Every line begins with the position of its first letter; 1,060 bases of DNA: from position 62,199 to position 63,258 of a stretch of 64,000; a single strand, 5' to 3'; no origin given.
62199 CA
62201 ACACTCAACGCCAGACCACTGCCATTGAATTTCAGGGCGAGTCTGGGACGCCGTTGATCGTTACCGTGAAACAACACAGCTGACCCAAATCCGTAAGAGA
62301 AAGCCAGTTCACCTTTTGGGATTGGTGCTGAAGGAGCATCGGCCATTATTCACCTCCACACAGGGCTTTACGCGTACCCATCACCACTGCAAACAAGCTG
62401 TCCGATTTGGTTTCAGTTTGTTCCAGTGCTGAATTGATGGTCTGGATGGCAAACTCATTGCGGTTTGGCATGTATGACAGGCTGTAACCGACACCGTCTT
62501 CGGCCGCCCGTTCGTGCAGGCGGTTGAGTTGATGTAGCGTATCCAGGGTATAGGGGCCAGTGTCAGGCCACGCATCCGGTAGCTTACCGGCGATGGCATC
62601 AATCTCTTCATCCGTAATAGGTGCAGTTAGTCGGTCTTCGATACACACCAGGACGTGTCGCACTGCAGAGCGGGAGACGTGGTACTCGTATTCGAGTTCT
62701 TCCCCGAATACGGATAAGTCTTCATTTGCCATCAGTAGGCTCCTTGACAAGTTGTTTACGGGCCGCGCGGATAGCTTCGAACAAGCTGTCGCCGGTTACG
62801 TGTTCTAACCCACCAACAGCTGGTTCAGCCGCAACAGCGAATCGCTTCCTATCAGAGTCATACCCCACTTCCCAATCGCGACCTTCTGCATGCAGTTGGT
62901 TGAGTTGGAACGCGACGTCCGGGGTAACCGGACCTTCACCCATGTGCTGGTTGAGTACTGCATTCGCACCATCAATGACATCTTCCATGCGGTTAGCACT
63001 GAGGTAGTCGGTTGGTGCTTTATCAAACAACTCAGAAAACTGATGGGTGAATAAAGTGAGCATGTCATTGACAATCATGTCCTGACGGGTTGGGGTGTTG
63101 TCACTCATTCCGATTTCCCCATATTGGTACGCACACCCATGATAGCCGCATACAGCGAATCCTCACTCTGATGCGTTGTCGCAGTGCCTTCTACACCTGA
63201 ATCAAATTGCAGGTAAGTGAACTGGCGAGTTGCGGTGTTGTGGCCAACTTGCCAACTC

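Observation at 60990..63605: Five-member tandem array of diverged paralogs (family B)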

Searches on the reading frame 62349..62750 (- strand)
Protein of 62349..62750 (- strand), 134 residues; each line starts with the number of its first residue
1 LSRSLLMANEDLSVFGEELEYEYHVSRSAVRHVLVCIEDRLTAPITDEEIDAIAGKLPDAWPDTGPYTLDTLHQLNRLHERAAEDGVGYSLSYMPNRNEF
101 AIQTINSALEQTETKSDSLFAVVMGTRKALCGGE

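Call 4: search_protein_families(library=pfam, proteins=[window:62349-62750:-], max_evalue=1)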
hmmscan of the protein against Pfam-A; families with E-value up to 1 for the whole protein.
window:62349-62750:- (134 aa): 0 families

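Call 5: search_protein_families(library=phrogs, proteins=[window:62349-62750:-], max_evalue=0.1)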
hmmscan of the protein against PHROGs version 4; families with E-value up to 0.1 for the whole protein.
window:62349-62750:- (134 aa): 2 families
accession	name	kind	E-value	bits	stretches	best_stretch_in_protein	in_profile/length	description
phrog_18304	-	unknown function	0.038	14.9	1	64-83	13-32/64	-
phrog_24315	-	unknown function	0.089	12.9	1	69-110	189-230/256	-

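Call 58: search_protein_families(library=padloc, proteins=[window:62349-62732:-], max_evalue=1)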
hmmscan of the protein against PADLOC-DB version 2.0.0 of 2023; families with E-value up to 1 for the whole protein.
window:62349-62732:- (128 aa): 0 families

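Call 60: search_protein_families(library=ncbifam, proteins=[window:62349-62732:-], max_evalue=1)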
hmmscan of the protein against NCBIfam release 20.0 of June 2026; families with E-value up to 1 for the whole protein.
window:62349-62732:- (128 aa): 0 families

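Call 91: find_related_loci(query=A7, collection=viral_contigs, flank=8000)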
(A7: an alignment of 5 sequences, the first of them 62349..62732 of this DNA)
Query A7 (128 aa) in viral_contigs; peptide patterns used: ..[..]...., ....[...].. (x = any residue, [..] = any of these).
54 stretches matched a pattern; 1 encode a relative of the query (tblastn E <= 1e-3); 1 distinct loci.
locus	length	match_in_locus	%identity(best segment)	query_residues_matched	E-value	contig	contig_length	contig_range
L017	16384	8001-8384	68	1-128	2e-62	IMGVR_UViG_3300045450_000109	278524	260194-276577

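Call 92: find_related_loci(query=A7, collection=metagenome_contigs, flank=8000)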
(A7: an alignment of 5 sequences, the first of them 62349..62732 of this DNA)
Query A7 (128 aa) in metagenome_contigs; peptide patterns used: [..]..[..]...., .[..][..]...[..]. (x = any residue, [..] = any of these).
200 stretches matched a pattern; 1 encode a relative of the query (tblastn E <= 1e-3); 1 distinct loci.
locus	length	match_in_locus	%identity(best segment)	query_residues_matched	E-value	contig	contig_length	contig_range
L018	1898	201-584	68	1-128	8e-65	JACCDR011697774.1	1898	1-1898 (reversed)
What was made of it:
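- Tried and rejected: With slot-C orthologs it returned only contigs already in hand, both in IMG/VR and in the metagenome collection (calls 91, 92).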

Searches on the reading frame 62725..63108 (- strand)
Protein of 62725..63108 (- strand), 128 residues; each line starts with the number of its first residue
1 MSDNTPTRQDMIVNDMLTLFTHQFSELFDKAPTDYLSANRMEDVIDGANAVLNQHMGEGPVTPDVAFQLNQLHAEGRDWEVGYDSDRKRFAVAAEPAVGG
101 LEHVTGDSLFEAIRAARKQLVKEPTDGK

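Call 4: search_protein_families(library=pfam, proteins=[window:62725-63108:-], max_evalue=1)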
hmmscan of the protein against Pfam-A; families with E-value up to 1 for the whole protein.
window:62725-63108:- (128 aa): 0 families

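Call 5: search_protein_families(library=phrogs, proteins=[window:62725-63108:-], max_evalue=0.1)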
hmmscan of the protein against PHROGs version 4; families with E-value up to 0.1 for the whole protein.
window:62725-63108:- (128 aa): 0 families

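Call 33: find_homologous_proteins(query=A3, max_evalue=0.01)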
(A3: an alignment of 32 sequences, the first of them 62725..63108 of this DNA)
Query A3 (32 sequences) (128 aa, profile of the alignment): 8 proteins with E <= 0.01 among 8000 candidates.
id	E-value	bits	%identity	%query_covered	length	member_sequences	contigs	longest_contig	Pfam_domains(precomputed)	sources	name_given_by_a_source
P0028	7.5e-29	119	26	56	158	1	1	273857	-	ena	-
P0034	9.6e-29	118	33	31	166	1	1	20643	-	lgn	-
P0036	1.6e-28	118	28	80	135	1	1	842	-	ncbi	-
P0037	2.5e-28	117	26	56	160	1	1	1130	-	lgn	-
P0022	6.9e-26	109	100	100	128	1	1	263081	-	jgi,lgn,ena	-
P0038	2.9e-23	100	21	55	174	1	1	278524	-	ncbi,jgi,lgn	jgi:hypothetical protein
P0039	1.4e-22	98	77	100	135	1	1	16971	-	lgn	-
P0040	8.0e-18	83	66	100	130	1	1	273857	-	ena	-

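Call 40: predict_structure(alignment_id=A4)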
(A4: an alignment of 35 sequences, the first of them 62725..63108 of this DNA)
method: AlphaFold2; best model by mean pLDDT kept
length: 128 residues; sequences in the alignment: 35
mean_pLDDT: 86.2   pTM: 0.62
mean pLDDT of the five models: 86.2, 84.8, 84.3, 83.5, 81.9
residues with pLDDT >= 90: 50; 70-90: 69; 50-70: 8; < 50: 1
segments of 3 or more residues with pLDDT < 50: none
pLDDT, mean of each block of 10 residues (from residue 1): 81 93 86 85 92 88 89 86 93 84 88 88 63
secondary structure, 60 per line:
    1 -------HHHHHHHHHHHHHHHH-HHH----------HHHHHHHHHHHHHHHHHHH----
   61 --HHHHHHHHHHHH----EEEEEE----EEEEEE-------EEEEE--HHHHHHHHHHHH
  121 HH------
elements in order: H8-23 H38-56 H63-74 E79-84 E89-94 E102-106 H109-122
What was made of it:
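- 62722..63108 (-): Gene D, 128 aa, short form. Its start overlaps E's stop (ATGA). The C-module is about 62725-62934. AF2 model has mean pLDDT 86.2 with H8-23, H38-56, H63-74, E79-84, E89-94, E102-106, H109-122 (call 40).
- On dsRBD (PF00035): The AF2 model of D (pLDDT 86) has H63-74, E79-84, E89-94, E102-106, H109-122 (call 40).
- On HPF/RaiA/pY (PF02482): Helices occupy the place of the first strand (call 40).
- Closest known: Ribosome hibernation factors HPF/RaiA/pY. Different: The first beta strand of the beta-alpha-beta-beta-beta-alpha fold is absent (call 40).
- Confident fold for D, mean pLDDT 86 (call 40). The first strand of the HPF fold is missing (call 40).
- Tried and rejected: The D model built on a deeper alignment replaced it (call 40).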

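Call 46: find_encoding_contigs(protein=P0039, flank=10000, max_places=3)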
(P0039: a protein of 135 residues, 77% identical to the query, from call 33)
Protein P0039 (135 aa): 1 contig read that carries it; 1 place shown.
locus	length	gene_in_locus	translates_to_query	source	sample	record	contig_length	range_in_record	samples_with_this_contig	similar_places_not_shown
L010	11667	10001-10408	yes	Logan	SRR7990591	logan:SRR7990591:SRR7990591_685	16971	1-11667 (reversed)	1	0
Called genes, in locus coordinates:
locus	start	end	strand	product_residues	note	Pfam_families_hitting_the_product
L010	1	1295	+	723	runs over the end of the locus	-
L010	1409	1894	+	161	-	-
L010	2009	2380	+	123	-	-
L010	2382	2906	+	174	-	-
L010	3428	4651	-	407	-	-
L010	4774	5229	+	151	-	-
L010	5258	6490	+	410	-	-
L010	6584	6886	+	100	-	-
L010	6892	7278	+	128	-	PF04386:SspB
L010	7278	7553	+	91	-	PF24886:DUF7740 (weak)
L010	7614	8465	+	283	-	-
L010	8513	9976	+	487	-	-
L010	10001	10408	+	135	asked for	-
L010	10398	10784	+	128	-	-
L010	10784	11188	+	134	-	-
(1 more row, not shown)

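Call 57: fold_search(model_id=the predicted structure, library=viral)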
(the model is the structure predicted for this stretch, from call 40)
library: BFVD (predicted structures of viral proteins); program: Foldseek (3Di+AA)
matches with E <= 10: 1359; with E <= 0.001: 0
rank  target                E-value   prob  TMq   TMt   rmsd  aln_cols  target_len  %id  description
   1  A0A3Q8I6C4            3.9e-03  1.00  0.42  0.62   5.4        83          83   14  (no name in the UniProt tables at hand)
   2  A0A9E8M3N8            5.6e-03  1.00  0.31  0.30   7.5        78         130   19  (no name in the UniProt tables at hand)
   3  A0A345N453            6.3e-03  1.00  0.41  0.30  22.1       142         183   13  (no name in the UniProt tables at hand)
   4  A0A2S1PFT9            1.2e-02  1.00  0.38  0.49   3.8        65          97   17  Uncharacterized protein [Pseudomonas phage 98PfluR60PP]
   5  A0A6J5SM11            2.0e-02  0.98  0.31  0.38   6.9        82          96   21  Uncharacterized protein [uncultured Caudovirales phage]
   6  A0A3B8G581            2.2e-02  1.00  0.36  0.55   3.4        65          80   14  Uncharacterized protein [Pectobacterium phage PP81]
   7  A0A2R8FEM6            2.2e-02  0.93  0.35  0.16  14.7       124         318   18  RNAse III putative (Double-stranded ribonuclease) (Fragment) [Brazilian cedratvirus IHUMI]
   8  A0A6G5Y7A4            2.7e-02  1.00  0.33  0.47   3.8        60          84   10  (no name in the UniProt tables at hand)
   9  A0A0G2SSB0            3.8e-02  0.80  0.26  0.32  17.3       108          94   16  Uncharacterized protein [Proteus phage vB_PmiM_Pm5461]
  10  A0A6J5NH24            5.1e-02  0.35  0.23  0.15  15.1       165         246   10  Uncharacterized protein [uncultured Caudovirales phage]
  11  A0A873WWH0            6.2e-02  0.94  0.36  0.34   5.9        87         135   14  (no name in the UniProt tables at hand)
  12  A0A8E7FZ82            6.5e-02  1.00  0.42  0.24   3.2        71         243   20  (no name in the UniProt tables at hand)
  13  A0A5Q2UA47            7.4e-02  0.98  0.33  0.43   3.6        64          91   11  Uncharacterized protein [Ralstonia phage Reminis]
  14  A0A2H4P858            7.4e-02  0.92  0.23  0.47   8.3        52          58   19  Uncharacterized protein [Pseudomonas phage ventosus]
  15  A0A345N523            7.8e-02  0.97  0.30  0.39   4.5        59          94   20  (no name in the UniProt tables at hand)
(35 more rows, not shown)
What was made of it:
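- Tried and rejected: Foldseek against BFVD viral structures gave nothing below E=1e-3 (call 57).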

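Call 58: search_protein_families(library=padloc, proteins=[window:62725-63108:-], max_evalue=1)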
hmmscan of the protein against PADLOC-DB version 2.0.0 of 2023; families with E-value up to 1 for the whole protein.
window:62725-63108:- (128 aa): 0 families

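Call 60: search_protein_families(library=ncbifam, proteins=[window:62725-63108:-], max_evalue=1)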
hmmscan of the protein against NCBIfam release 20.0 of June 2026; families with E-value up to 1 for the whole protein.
window:62725-63108:- (128 aa): 0 families
